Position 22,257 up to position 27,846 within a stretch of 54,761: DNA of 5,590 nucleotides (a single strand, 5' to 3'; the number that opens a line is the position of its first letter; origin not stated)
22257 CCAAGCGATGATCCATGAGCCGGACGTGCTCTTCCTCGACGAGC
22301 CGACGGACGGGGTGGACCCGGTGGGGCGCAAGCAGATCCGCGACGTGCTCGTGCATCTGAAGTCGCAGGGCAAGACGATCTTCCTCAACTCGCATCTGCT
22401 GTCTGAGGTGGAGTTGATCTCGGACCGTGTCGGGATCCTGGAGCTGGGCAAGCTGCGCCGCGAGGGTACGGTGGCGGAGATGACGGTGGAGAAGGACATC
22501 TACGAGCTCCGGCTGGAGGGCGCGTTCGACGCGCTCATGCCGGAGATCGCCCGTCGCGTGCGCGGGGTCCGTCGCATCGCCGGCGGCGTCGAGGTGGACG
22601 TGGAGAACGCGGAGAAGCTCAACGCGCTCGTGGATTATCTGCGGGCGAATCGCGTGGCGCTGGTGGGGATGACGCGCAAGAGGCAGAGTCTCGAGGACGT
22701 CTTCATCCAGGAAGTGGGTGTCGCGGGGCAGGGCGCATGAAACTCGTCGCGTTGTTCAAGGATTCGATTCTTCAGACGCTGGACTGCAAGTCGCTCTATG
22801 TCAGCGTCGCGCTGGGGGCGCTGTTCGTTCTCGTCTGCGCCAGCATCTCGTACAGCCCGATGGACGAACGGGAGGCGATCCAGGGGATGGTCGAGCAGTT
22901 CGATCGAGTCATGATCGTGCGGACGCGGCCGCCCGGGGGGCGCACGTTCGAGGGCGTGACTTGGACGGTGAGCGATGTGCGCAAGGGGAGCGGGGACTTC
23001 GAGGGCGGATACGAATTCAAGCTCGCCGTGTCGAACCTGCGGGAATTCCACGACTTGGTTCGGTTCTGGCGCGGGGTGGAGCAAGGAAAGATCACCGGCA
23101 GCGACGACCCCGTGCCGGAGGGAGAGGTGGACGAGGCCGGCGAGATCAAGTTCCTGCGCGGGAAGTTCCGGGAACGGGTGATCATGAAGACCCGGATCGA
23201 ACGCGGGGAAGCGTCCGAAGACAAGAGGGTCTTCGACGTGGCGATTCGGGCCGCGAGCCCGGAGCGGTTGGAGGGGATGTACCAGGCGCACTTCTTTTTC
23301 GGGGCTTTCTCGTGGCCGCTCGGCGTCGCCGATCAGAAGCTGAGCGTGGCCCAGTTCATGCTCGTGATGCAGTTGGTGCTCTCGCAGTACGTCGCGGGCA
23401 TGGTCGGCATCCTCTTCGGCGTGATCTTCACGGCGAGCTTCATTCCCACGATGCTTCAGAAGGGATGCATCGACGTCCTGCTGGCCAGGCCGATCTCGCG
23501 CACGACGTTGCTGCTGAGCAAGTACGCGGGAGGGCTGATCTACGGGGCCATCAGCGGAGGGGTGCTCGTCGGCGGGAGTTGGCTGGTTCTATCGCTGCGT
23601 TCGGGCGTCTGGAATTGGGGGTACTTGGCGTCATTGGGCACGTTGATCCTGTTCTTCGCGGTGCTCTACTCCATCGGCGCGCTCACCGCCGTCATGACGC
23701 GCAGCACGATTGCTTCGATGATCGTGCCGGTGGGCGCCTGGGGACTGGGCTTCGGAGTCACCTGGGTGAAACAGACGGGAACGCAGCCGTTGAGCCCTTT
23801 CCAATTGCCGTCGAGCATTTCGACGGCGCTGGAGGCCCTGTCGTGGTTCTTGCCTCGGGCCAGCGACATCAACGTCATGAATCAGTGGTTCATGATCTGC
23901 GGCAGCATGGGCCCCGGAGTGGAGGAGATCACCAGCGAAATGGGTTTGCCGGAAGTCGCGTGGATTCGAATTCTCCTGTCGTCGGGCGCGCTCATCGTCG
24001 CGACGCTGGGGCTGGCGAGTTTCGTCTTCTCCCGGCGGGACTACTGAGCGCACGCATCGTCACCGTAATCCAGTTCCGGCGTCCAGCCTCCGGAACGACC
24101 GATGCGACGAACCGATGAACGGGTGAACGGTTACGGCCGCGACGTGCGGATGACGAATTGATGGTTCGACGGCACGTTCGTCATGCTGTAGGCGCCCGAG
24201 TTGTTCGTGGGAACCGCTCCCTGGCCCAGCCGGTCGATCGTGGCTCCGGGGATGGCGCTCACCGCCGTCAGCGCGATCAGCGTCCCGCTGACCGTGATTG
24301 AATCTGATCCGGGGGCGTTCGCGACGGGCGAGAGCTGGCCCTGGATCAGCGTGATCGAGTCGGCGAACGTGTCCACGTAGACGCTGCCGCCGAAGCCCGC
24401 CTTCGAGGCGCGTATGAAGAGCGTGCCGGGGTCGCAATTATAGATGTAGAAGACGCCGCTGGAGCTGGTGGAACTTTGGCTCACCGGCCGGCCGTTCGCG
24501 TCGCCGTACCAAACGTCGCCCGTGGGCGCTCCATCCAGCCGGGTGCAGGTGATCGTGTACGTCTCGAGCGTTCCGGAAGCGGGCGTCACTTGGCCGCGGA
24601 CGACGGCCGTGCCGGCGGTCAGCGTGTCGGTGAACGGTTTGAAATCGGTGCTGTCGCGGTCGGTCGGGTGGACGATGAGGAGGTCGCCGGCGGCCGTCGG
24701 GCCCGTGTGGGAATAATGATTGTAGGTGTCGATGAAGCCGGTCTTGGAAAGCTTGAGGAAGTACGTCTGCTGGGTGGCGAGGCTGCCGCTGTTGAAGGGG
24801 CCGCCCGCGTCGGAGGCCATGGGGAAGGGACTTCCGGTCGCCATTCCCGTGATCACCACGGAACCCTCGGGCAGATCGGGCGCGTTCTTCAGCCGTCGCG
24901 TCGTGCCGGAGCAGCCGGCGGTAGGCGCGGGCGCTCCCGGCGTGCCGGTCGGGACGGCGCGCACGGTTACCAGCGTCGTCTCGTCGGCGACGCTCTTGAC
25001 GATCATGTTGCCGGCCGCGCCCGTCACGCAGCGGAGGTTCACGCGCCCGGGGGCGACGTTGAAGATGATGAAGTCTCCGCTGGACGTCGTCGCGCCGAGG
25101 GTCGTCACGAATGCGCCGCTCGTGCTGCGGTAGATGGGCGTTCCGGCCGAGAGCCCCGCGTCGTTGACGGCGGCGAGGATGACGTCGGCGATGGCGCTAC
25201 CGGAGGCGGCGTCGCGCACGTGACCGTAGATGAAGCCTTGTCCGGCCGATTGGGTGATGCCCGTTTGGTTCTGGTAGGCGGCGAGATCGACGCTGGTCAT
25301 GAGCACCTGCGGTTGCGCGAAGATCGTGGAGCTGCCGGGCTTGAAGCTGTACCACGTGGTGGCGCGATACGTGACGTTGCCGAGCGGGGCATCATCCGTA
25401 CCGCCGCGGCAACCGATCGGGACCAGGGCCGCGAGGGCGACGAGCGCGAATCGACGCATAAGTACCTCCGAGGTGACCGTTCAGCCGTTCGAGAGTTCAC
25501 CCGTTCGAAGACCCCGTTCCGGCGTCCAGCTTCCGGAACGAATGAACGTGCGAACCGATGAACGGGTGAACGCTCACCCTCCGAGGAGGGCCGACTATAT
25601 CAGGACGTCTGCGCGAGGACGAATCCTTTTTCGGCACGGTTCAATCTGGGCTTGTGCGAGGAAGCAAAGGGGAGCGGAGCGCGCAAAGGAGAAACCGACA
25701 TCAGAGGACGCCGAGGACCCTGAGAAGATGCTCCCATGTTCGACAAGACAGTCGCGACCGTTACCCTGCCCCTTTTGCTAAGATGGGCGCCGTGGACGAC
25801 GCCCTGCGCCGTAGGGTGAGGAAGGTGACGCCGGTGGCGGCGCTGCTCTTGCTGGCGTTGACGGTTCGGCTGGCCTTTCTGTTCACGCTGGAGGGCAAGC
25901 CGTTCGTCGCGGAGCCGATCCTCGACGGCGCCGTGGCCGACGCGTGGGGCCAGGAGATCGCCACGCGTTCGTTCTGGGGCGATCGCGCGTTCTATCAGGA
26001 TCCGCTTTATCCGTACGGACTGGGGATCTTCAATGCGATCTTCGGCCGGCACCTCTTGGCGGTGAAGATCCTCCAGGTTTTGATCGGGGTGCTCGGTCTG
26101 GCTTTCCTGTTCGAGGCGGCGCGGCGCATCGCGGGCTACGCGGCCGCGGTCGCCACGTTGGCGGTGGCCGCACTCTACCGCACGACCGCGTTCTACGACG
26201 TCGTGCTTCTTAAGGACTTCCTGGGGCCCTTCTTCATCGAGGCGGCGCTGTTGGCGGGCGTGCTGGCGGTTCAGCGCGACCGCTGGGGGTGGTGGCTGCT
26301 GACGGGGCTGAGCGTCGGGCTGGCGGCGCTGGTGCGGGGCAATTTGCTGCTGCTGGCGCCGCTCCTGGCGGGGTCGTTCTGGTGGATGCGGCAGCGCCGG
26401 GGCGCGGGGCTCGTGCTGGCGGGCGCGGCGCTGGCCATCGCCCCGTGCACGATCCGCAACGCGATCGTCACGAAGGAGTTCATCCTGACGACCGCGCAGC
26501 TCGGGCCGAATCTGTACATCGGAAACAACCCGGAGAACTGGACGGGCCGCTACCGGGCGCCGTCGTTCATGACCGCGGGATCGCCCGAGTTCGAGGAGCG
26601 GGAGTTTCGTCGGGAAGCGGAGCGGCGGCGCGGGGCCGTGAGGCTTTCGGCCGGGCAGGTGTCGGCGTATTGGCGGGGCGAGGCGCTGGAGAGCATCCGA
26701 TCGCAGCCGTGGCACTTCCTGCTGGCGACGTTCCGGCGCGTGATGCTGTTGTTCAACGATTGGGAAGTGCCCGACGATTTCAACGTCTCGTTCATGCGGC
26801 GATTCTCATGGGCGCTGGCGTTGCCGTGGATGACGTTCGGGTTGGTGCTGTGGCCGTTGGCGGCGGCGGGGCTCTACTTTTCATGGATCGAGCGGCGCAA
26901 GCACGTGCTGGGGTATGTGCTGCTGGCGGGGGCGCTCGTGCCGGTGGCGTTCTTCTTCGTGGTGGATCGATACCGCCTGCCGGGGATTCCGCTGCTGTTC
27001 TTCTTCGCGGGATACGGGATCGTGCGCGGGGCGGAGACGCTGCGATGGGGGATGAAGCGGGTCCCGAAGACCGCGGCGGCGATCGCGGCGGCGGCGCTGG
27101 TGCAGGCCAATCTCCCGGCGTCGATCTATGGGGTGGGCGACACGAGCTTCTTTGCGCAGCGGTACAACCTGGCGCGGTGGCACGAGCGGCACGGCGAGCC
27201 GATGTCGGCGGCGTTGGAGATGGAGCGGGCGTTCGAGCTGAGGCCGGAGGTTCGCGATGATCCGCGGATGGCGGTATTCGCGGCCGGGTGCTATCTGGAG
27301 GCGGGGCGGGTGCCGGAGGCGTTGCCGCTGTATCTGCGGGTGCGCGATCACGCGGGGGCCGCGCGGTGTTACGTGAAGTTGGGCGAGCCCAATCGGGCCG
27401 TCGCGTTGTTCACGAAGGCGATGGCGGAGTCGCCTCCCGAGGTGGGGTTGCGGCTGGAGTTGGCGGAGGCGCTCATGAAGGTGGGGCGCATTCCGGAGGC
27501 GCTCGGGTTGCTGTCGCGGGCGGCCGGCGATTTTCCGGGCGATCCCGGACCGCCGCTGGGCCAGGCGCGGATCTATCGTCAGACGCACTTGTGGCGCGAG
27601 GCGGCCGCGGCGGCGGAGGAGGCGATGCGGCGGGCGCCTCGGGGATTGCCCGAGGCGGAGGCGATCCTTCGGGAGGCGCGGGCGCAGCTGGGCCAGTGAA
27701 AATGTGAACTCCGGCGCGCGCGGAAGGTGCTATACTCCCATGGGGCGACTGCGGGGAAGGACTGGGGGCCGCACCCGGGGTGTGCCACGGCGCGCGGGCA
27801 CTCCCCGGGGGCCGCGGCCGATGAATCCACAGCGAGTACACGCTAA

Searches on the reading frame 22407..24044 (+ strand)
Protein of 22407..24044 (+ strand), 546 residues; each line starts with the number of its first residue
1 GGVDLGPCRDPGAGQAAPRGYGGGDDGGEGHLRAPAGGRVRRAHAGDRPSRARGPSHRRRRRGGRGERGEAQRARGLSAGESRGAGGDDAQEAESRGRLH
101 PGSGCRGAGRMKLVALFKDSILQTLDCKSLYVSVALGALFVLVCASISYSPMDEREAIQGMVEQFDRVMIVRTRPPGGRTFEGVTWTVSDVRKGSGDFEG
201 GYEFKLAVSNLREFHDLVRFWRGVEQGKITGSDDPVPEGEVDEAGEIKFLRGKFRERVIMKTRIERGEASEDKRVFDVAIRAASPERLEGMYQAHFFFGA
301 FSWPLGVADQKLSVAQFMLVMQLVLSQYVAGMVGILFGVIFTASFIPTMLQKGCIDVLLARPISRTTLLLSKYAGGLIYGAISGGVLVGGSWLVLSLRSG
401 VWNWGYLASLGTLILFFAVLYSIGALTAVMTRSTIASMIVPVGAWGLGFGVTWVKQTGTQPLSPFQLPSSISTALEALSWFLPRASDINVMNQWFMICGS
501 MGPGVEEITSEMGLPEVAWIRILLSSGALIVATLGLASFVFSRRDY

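Call 54: search_protein_families(library=pfam, proteins=[window:22407-24044:+], max_evalue=0.00001)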
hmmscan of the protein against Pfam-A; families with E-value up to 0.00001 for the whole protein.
window:22407-24044:+ (546 aa): 1 family
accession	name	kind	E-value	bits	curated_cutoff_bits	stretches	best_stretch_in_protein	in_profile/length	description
PF12679.13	ABC2_membrane_2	-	8.1e-12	45.4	27.2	1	295-545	72-282/283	ABC-2 family transporter protein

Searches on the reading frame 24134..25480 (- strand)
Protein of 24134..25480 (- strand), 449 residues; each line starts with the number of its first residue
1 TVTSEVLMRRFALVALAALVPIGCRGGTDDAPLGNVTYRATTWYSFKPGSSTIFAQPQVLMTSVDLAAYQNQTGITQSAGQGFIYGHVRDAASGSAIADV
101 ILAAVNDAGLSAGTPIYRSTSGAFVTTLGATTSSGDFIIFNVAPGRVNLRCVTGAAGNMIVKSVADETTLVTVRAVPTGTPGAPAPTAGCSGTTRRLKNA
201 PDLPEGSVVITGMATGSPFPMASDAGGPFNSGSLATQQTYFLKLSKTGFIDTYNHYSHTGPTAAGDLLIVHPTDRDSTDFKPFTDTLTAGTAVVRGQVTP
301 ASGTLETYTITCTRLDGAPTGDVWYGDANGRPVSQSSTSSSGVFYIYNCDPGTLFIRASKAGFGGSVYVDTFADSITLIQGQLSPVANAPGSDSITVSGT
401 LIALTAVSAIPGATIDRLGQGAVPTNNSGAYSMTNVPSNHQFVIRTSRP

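Call 54: search_protein_families(library=pfam, proteins=[window:24134-25480:-], max_evalue=0.00001)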
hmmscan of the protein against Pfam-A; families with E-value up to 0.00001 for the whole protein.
window:24134-25480:- (449 aa): 1 family
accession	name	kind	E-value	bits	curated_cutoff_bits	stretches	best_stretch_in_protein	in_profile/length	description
PF13620.12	CarboxypepD_reg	-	7.6e-09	36.2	32.3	0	294-368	2-64/82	Carboxypeptidase regulatory-like domain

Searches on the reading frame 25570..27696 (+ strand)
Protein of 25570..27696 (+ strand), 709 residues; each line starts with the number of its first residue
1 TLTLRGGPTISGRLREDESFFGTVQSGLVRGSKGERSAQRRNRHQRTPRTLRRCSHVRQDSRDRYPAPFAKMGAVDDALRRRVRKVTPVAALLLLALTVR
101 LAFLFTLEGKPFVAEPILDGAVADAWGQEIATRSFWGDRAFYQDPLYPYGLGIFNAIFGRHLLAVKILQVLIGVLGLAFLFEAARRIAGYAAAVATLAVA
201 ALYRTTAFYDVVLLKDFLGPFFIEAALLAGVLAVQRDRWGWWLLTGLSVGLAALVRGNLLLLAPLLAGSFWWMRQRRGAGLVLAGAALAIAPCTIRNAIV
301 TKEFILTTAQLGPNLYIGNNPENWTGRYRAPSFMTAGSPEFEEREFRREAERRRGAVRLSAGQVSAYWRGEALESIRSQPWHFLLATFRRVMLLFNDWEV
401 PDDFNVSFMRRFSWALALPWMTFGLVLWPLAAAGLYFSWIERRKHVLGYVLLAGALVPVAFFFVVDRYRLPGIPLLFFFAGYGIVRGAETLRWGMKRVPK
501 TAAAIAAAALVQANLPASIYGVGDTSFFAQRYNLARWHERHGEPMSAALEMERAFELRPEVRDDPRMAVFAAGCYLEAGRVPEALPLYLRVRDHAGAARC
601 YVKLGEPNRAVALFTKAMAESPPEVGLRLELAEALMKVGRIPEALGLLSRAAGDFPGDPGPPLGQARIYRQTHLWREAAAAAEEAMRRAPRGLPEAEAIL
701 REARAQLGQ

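Call 54: search_protein_families(library=pfam, proteins=[window:25570-27696:+], max_evalue=0.00001)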
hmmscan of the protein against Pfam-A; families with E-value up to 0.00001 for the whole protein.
window:25570-27696:+ (709 aa): 7 families
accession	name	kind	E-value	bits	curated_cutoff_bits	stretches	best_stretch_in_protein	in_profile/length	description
PF13231.12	PMT_2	-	1e-13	52.2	26.1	1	145-270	4-129/160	Dolichyl-phosphate-mannose-protein mannosyltransferase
PF14559.12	TPR_19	-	1.2e-11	45.2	25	1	603-659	3-59/68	Tetratricopeptide repeat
PF07719.23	TPR_2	-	2e-09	37.3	27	0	595-622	5-32/34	Tetratricopeptide repeat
PF13432.12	TPR_16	-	2.6e-08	34.6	32.7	0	598-659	4-65/65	Tetratricopeptide repeat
PF13176.12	TPR_7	-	3.5e-08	33.4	27.9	0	598-622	6-32/36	Tetratricopeptide repeat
PF13428.12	TPR_14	-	1.5e-06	28.8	23.5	0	627-659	3-35/44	Tetratricopeptide repeat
PF12895.13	ANAPC3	-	7.5e-06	26.6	27.2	0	598-650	30-81/82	Anaphase-promoting complex, cyclosome, subunit 3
